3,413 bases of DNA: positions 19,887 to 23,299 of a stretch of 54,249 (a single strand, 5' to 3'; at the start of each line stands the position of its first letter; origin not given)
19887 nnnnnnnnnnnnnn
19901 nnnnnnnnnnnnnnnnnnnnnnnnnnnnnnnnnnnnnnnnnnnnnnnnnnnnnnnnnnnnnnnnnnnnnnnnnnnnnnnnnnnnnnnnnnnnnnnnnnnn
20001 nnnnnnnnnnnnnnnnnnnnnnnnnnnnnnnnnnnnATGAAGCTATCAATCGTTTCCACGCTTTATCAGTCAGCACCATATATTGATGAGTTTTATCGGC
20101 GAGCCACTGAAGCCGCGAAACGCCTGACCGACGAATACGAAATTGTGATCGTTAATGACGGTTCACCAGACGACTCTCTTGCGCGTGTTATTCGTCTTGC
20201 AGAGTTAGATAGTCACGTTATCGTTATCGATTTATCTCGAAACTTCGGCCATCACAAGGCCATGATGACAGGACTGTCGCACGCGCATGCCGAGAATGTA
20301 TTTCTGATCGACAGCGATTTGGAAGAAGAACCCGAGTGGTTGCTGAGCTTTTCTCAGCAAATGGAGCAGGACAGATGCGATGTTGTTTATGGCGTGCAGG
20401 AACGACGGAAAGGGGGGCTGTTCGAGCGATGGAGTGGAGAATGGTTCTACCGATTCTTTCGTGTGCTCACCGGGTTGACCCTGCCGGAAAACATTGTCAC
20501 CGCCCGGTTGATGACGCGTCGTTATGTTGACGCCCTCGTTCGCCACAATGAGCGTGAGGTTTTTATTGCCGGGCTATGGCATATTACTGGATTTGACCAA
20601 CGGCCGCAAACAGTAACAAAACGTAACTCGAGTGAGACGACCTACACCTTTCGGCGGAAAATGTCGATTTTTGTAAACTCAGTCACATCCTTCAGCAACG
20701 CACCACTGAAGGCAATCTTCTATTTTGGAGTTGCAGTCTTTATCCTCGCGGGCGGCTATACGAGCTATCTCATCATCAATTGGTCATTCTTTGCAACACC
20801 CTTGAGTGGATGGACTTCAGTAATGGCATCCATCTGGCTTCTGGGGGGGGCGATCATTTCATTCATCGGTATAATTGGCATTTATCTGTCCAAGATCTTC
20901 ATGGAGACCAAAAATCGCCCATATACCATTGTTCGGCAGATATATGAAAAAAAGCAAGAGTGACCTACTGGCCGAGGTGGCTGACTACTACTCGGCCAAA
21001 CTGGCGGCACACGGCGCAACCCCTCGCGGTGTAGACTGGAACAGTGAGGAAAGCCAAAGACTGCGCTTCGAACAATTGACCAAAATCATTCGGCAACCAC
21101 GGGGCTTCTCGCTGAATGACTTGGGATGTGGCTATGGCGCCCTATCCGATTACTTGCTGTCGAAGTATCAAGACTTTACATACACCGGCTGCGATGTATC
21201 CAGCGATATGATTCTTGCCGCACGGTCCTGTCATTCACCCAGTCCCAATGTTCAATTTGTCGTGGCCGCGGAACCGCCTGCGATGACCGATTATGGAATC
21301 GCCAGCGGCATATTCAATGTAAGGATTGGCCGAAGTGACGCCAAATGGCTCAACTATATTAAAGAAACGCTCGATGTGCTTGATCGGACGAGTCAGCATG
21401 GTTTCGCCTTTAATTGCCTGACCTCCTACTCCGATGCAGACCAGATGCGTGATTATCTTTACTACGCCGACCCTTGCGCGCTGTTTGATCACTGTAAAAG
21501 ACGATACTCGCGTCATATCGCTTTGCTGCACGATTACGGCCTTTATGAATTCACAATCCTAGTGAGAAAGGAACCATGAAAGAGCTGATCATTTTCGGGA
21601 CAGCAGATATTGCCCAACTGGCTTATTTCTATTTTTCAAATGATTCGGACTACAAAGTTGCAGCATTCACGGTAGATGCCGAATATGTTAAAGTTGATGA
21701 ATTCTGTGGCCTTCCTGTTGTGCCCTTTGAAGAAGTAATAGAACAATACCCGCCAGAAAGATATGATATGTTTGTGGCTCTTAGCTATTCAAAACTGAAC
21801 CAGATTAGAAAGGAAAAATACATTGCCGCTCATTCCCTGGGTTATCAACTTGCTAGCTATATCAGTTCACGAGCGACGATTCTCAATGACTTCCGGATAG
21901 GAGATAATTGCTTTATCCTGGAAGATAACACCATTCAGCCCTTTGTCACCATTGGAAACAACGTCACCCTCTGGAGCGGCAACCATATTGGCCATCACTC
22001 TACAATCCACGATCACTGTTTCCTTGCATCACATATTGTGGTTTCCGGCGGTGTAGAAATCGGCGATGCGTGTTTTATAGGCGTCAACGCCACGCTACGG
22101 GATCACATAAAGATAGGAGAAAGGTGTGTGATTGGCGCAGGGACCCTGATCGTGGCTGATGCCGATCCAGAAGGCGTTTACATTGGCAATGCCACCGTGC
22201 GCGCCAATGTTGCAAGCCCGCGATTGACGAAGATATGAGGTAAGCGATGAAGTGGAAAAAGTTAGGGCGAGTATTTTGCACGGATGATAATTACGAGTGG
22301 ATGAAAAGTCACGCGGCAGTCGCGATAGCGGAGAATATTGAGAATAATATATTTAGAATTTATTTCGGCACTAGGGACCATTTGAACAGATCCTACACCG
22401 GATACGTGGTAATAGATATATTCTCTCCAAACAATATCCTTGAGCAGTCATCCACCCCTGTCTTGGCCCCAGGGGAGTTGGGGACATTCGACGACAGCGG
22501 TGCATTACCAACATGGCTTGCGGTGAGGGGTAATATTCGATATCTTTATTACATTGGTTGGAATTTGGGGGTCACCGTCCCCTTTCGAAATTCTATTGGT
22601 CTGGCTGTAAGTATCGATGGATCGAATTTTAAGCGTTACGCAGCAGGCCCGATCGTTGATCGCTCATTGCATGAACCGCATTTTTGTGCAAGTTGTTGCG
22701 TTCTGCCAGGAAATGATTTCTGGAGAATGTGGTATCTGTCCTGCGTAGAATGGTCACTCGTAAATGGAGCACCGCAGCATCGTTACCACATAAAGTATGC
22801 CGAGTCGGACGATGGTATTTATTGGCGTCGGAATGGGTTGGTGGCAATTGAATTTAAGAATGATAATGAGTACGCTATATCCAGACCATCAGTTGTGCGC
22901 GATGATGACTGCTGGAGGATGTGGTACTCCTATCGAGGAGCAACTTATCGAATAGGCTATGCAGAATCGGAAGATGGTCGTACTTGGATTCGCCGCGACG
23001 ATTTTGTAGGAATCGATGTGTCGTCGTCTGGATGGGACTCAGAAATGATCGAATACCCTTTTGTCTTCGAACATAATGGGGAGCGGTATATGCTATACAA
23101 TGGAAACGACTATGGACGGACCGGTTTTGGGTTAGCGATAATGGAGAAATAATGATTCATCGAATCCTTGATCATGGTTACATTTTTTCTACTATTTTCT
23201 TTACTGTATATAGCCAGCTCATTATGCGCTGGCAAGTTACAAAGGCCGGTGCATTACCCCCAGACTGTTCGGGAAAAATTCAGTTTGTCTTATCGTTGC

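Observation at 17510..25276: Translationally coupled nine-gene module with Arn/Gtr-like logic: a candidate undescribed periplasmic amino-sugar decoration system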

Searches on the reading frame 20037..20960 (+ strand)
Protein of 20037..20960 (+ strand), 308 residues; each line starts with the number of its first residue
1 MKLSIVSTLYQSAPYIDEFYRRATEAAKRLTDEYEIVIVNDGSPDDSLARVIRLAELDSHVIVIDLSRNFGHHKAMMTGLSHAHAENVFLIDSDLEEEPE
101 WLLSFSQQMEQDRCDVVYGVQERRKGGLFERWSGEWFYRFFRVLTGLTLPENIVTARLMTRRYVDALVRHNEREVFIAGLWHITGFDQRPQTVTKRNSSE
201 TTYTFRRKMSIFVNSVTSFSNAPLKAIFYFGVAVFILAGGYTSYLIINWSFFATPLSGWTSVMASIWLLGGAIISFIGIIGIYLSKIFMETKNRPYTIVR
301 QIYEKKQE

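Call 3: search_protein_families(library=pfam, proteins=[window:20037-20960:+], max_evalue=0.01)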
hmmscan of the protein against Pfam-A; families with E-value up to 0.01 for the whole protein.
window:20037-20960:+ (308 aa): 3 families
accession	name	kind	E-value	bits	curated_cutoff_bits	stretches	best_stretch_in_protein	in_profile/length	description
PF00535.33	Glycos_transf_2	-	2.5e-26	93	23.3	1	4-159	1-159/168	Glycosyl transferase family 2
PF10111.15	Glyco_tranf_2_2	-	7.7e-07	29.3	27.3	1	12-94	11-91/276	Glycosyltransferase like family 2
PF12804.13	NTP_transf_3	-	0.0065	17.1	27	0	22-126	29-128/160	MobA-like NTP transferase domain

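Call 4: search_protein_families(library=ncbifam, proteins=[window:20037-20960:+], max_evalue=0.01)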
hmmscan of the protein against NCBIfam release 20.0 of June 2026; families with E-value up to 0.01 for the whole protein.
window:20037-20960:+ (308 aa): 12 families
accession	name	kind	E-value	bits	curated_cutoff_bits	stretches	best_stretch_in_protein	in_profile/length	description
NF047588.1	GlcsyltransPgfSStrep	equivalog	1.1e-49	169.3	500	1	1-301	1-304/308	glycosyltransferase PgfS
NF007986.1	PRK10714.1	equivalog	3.9e-36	124.7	529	1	2-305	7-314/316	undecaprenyl-phosphate 4-deoxy-4-formamido-L-arabinose transferase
TIGR03937.1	PgaC_IcaA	equivalog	7.3e-11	41.6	422.3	1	28-95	69-136/407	poly-beta-1,6-N-acetyl-D-glucosamine synthase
NF041875.1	EPS_EpsD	equivalog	7.3e-10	38.7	370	1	30-142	27-141/325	exopolysaccharide biosynthesis glycosyltransferase EpsD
NF007482.0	PRK10073.1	equivalog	8.4e-09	34.9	423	1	2-116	7-117/334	glycosyltransferase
TIGR03965.1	mycofact_glyco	equivalog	2.6e-08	33.2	280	1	23-113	95-183/467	mycofactocin biosynthesis glycosyltransferase MftF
NF050819.1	PolSacchBiosHfsG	equivalog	1.2e-07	31.2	500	1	28-119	33-127/302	polysaccharide biosynthesis protein HfsG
NF047683.1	TeichurnBiosyTuaG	equivalog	6.9e-07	29.2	400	1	3-110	8-112/252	teichuronic acid biosynthesis protein TuaG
NF041394.1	GtaseAglG_Halo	equivalog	6.2e-06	25.7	440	1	1-112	1-110/304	glucosyl-dolichyl phosphate glucuronosyltransferase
TIGR04242.1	nodulat_NodC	equivalog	1.5e-05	24.1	550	1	30-118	76-165/395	chitooligosaccharide synthase NodC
TIGR04283.1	glyco_like_mftF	equivalog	0.0046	16.6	182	1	4-113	2-102/221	TIGR04283 family arsenosugar biosynthesis glycosyltransferase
TIGR01556.1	rhamnosyltran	subfamily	0.0074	15.5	200.55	0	27-117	14-106/281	rhamnosyltransferase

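Call 11: search_solved_structures(query=window:20037-20960:+, max_evalue=0.001)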
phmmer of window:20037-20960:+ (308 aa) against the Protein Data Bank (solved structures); distinct sequences matched with E-value up to 0.001: 11.
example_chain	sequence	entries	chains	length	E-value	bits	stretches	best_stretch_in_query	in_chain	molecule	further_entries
5ekp_C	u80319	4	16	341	1.8e-42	149.1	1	2-302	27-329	Uncharacterized glycosyltransferase sll0501 | Glycosyltransferase sll0501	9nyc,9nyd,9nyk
9nye_A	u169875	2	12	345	1.8e-42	149.1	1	2-302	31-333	Glycosyltransferase sll0501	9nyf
5eke_A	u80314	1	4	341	2.4e-42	148.7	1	2-302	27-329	Uncharacterized glycosyltransferase sll0501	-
9hwj_A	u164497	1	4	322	1.1e-34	123.6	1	2-304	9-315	Undecaprenyl-phosphate 4-deoxy-4-formamido-L-arabinose transferase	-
9bhc_C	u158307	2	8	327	2.8e-33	118.9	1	2-303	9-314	Undecaprenyl-phosphate 4-deoxy-4-formamido-L-arabinose transferase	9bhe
8vxh_A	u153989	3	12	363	4.1e-33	118.4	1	2-303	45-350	Undecaprenyl-phosphate 4-deoxy-4-formamido-L-arabinose transferase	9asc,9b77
5mlz_A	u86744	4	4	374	2.7e-07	33.6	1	1-139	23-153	Dolichol monophosphate mannose synthase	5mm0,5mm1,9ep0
5hea_A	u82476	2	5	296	9.9e-05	25.2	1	16-115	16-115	Putative glycosyltransferase (GalT1)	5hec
3l7m_A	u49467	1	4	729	0.00011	25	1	2-96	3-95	Teichoic acid biosynthesis protein F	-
3l7i_A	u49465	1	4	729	0.00011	25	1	2-96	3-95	Teichoic acid biosynthesis protein F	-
3l7j_A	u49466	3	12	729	0.00012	25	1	2-96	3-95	Teichoic acid biosynthesis protein F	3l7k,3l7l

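Call 65: search_solved_structures(query=window:20037-20960:+, max_evalue=1e-30, show_alignments=2)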
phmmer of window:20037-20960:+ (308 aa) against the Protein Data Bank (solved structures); distinct sequences matched with E-value up to 1e-30: 6.
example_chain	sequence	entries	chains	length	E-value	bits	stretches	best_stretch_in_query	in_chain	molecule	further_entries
5ekp_C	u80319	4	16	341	1.8e-42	149.1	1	2-302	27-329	Uncharacterized glycosyltransferase sll0501 | Glycosyltransferase sll0501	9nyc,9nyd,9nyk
9nye_A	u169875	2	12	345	1.8e-42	149.1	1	2-302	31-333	Glycosyltransferase sll0501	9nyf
5eke_A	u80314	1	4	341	2.4e-42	148.7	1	2-302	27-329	Uncharacterized glycosyltransferase sll0501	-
9hwj_A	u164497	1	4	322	1.1e-34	123.6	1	2-304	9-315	Undecaprenyl-phosphate 4-deoxy-4-formamido-L-arabinose transferase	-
9bhc_C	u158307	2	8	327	2.8e-33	118.9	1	2-303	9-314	Undecaprenyl-phosphate 4-deoxy-4-formamido-L-arabinose transferase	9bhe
8vxh_A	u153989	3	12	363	4.1e-33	118.4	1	2-303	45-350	Undecaprenyl-phosphate 4-deoxy-4-formamido-L-arabinose transferase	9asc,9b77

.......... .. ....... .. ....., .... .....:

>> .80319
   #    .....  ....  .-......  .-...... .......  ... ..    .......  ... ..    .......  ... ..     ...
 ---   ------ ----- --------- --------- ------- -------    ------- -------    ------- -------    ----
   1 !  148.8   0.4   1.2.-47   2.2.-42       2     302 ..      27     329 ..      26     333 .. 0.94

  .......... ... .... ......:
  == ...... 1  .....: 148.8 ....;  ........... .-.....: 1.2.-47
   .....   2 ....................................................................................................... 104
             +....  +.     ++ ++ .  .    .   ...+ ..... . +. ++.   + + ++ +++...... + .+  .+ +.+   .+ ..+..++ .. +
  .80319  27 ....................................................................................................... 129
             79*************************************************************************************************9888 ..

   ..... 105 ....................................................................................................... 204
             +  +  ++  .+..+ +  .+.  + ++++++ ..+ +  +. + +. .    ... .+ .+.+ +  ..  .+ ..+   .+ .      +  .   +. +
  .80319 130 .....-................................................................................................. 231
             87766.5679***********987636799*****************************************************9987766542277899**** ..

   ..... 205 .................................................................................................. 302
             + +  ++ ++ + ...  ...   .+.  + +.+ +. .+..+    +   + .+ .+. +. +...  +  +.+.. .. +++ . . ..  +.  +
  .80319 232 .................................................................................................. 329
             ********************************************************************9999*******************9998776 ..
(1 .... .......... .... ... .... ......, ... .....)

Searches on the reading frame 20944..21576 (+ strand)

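Call 3: search_protein_families(library=pfam, proteins=[window:20944-21576:+], max_evalue=0.01)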
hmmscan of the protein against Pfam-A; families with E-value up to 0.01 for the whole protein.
window:20944-21576:+ (211 aa): 5 families
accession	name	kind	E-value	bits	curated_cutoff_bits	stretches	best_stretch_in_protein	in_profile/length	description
PF13649.12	Methyltransf_25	-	4.4e-08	34.1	27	1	59-108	3-53/97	Methyltransferase domain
PF08242.18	Methyltransf_12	-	2.6e-07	31.7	30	1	59-104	2-48/98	Methyltransferase domain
PF08241.18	Methyltransf_11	-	3.1e-05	25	21.2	1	59-108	2-49/95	Methyltransferase domain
PF05175.20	MTS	-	0.00073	19.6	23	1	53-95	31-73/170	Methyltransferase small domain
PF13489.12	Methyltransf_23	-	0.0027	17.9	27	1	54-108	23-70/164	Methyltransferase domain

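Call 4: search_protein_families(library=ncbifam, proteins=[window:20944-21576:+], max_evalue=0.01)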
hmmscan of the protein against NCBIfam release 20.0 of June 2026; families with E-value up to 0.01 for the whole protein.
window:20944-21576:+ (211 aa): 11 families
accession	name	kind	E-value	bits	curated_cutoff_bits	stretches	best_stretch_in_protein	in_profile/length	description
NF002463.0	PRK01683.1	equivalog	1.1e-05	25.1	297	1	36-108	15-83/258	trans-aconitate 2-methyltransferase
NF045667.1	MTase_DVU1556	equivalog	4.2e-05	23.1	155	1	44-112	13-79/213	DVU_1556 family methyltransferase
TIGR02072.1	BioC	equivalog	5.1e-05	23.2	184.95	1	38-108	16-86/244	malonyl-ACP O-methyltransferase BioC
NF010703.0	PRK14103.1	equivalog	8.4e-05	22.1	320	1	42-96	18-72/256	trans-aconitate 2-methyltransferase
TIGR04074.1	bacter_Hen1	equivalog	0.00029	19.5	340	1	36-93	265-322/462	3' terminal RNA ribose 2'-O-methyltransferase Hen1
TIGR04371.1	methyltran_NanM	subfamily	0.00033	20.3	44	1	41-93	137-189/273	putative sugar O-methyltransferase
NF008686.0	PRK11705.1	equivalog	0.00041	19.5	400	1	35-96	149-210/383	cyclopropane fatty acyl phospholipid synthase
NF050150.1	RiPP_MTase_ApyS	equivalog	0.0013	18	400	1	41-97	129-185/323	RiPP biosynthesis methyltransferase ApyS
NF045825.1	FAmtase_mtf2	equivalog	0.0022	17.3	400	1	56-108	61-112/248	fatty-acid O-methyltransferase Mtf2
TIGR02021.1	BchM-ChlM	equivalog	0.0025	17.3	158.9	1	44-108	44-110/218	magnesium protoporphyrin IX methyltransferase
TIGR01983.1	UbiG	equivalog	0.0045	16.3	102.95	1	50-100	46-94/228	bifunctional 2-polyprenyl-6-hydroxyphenol methylase/3-demethylubiquinol 3-O-methyltransferase UbiG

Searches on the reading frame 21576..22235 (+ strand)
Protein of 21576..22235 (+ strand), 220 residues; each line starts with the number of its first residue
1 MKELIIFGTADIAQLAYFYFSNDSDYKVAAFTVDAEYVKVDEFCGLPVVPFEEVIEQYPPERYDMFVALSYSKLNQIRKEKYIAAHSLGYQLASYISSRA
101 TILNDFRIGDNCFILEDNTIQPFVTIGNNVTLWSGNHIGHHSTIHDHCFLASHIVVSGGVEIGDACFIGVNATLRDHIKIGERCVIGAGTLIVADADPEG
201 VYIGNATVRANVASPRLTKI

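Call 3: search_protein_families(library=pfam, proteins=[window:21576-22235:+], max_evalue=0.01)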
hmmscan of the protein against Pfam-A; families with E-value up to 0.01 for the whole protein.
window:21576-22235:+ (220 aa): 5 families
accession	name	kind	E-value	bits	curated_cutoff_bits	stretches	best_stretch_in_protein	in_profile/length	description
PF00132.30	Hexapep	-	4e-22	77.4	27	3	159-192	1-34/36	Bacterial transferase hexapeptide (six repeats)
PF25084.1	LbH_EIF2B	-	1.5e-07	31.8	54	1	94-185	16-104/105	EIF2B subunit epsilon LbH domain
PF14602.12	Hexapep_2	-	1.7e-07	31.2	27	1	160-192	2-32/34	Hexapeptide repeat of succinyl-transferase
PF21711.3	DCTN5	-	2.1e-06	27.9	40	1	103-192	52-140/182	Dynactin subunit 5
PF17836.7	PglD_N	-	0.00081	20.3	23.4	0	4-80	2-73/78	PglD N-terminal domain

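Call 4: search_protein_families(library=ncbifam, proteins=[window:21576-22235:+], max_evalue=0.01)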
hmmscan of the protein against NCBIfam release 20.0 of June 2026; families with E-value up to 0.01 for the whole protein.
window:21576-22235:+ (220 aa): 44 families (the best 25 are shown)
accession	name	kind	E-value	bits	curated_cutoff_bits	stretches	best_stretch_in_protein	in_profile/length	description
TIGR03570.1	NeuD_NnaD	subfamily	5.4e-53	179.6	160.8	1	4-205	2-199/202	NeuD/PglB/VioB family sugar acetyltransferase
NF002060.0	PRK00892.1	subfamily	2.1e-18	66.6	207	2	137-210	241-314/345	UDP-3-O-(3-hydroxymyristoyl)glucosamine N-acyltransferase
TIGR01853.1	lipid_A_lpxD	equivalog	3e-17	62.6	242.5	2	137-204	232-299/325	UDP-3-O-(3-hydroxymyristoyl)glucosamine N-acyltransferase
TIGR01852.1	lipid_A_lpxA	equivalog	1.2e-14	54.2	231.05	1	106-208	77-186/254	acyl-ACP--UDP-N-acetylglucosamine O-acyltransferase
NF003657.0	PRK05289.1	equivalog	6.7e-14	51.6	226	1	107-208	83-191/264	acyl-ACP--UDP-N-acetylglucosamine O-acyltransferase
NF058585.1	HptprglPActTf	PfamEq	1.5e-11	44.1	300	1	136-206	84-153/172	heptaprenylglyceryl phosphate O-acetyltransferase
NF041874.1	EPS_EpsC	equivalog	2.7e-10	40.2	150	1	114-174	84-146/168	serine O-acetyltransferase EpsC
TIGR03532.1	DapD_Ac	equivalog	8.1e-09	35.4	231.75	1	93-204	86-205/231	2,3,4,5-tetrahydropyridine-2,6-dicarboxylate N-acetyltransferase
NF007797.0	PRK10502.1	subfamily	1.9e-08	34.2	192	1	107-210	74-176/183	WcaF family extracellular polysaccharide biosynthesis acetyltransferase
NF007240.0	PRK09677.1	equivalog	5.5e-08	32.5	243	1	157-205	128-176/192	putative lipopolysaccharide biosynthesis O-acetyl transferase WbbJ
NF010933.0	PRK14353.1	equivalog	1.3e-07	30.6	505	1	160-206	381-427/453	bifunctional UDP-N-acetylglucosamine diphosphorylase/glucosamine-1-phosphate N-acetyltransferase GlmU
NF007499.0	PRK10092.1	equivalog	1.7e-07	31.2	314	1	124-206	94-176/183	maltose O-acetyltransferase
NF050158.1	CarbAnhydGPos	equivalog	1.8e-07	31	250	1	94-194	16-122/172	gamma carbonic anhydrase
NF033468.1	stregram_VatI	exception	9.3e-07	28.8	415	1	152-207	105-160/208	streptogramin A O-acetyltransferase Vat(I)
TIGR01173.1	glmU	equivalog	1e-06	27.9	366.85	1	161-205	393-437/452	bifunctional UDP-N-acetylglucosamine diphosphorylase/glucosamine-1-phosphate N-acetyltransferase GlmU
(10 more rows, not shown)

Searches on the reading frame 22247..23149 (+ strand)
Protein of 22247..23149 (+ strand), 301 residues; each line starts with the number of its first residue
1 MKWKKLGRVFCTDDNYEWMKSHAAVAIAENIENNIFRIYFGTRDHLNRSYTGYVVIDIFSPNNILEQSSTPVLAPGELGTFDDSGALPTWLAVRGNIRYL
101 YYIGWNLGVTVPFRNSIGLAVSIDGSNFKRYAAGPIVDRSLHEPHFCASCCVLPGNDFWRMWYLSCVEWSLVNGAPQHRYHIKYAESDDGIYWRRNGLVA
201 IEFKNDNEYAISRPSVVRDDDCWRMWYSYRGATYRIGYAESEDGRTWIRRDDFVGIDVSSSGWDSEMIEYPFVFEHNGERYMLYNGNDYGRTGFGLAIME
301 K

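Call 3: search_protein_families(library=pfam, proteins=[window:22247-23149:+], max_evalue=0.01)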
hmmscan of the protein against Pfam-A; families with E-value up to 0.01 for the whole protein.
window:22247-23149:+ (301 aa): 1 family
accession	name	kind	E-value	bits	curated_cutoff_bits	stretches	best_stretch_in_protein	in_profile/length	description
PF04041.19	Glyco_hydro_130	-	0.0078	15.6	26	0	232-290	65-121/320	beta-1,4-mannooligosaccharide phosphorylase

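Call 4: search_protein_families(library=ncbifam, proteins=[window:22247-23149:+], max_evalue=0.01)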
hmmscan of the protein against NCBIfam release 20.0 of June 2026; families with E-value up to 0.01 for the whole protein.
window:22247-23149:+ (301 aa): 2 families
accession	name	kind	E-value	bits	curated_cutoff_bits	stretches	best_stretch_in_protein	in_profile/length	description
NF052550.1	BManbPhaseBMBP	equivalog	4.5e-10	39.4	450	0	180-231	58-110/296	beta-1,2-mannobiose phosphorylase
NF050092.1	BtaManbiosPhlase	equivalog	0.0074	15.2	550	0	32-76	257-300/351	BtaManbiosPhlase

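Call 18: search_solved_structures(query=window:22247-23149:+, max_evalue=10)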
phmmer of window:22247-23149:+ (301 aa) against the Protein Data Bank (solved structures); distinct sequences matched with E-value up to 10: 5.
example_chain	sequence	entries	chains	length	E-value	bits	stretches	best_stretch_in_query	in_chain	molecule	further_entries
9fj8_A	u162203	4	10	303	0.00042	22.9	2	34-106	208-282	1,2-beta-oligomannan phosphorylase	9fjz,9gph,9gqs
4qqs_A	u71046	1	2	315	0.021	17.3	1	267-296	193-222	Glycoside hydrolase family 43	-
4ak6_A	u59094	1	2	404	0.03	16.8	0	243-291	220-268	ANHYDRO-ALPHA-L-GALACTOSIDASE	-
4ak5_A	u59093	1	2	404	0.03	16.8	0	243-291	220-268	ANHYDRO-ALPHA-L-GALACTOSIDASE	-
4ak7_A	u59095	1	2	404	0.03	16.8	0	243-291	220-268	ANHYDRO-ALPHA-L-GALACTOSIDASE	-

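Call 58: find_homologous_proteins(query=window:22247-23149:+)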
Query window:22247-23149:+ (301 aa): 7997 proteins with E <= 0.001 among 8000 candidates; the best 120 are listed.
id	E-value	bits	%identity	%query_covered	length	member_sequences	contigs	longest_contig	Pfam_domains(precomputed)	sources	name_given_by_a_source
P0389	5.6e-208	708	98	100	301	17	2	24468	-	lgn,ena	-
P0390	1.4e-178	611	84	100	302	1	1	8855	-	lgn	-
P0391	5.8e-175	599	82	100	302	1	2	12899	-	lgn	-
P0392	1.0e-174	599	81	100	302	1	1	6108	PF22847.3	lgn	-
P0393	1.2e-168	579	78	100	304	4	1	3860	-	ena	-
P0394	1.9e-165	568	75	100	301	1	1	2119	-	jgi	jgi:hypothetical protein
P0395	5.2e-154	530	71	100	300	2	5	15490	-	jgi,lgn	-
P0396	2.1e-153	528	71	100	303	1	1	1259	-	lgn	-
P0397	2.6e-153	528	71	100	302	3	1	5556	-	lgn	-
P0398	8.5e-153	526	72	100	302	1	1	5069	-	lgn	-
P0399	1.9e-152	525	72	100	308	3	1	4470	-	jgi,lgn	-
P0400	7.2e-152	523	71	100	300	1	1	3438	-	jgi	jgi:hypothetical protein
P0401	1.1e-151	523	70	100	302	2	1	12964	-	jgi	jgi:hypothetical protein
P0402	9.0e-151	520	70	100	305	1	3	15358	-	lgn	-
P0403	1.2e-150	519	71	99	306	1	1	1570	-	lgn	-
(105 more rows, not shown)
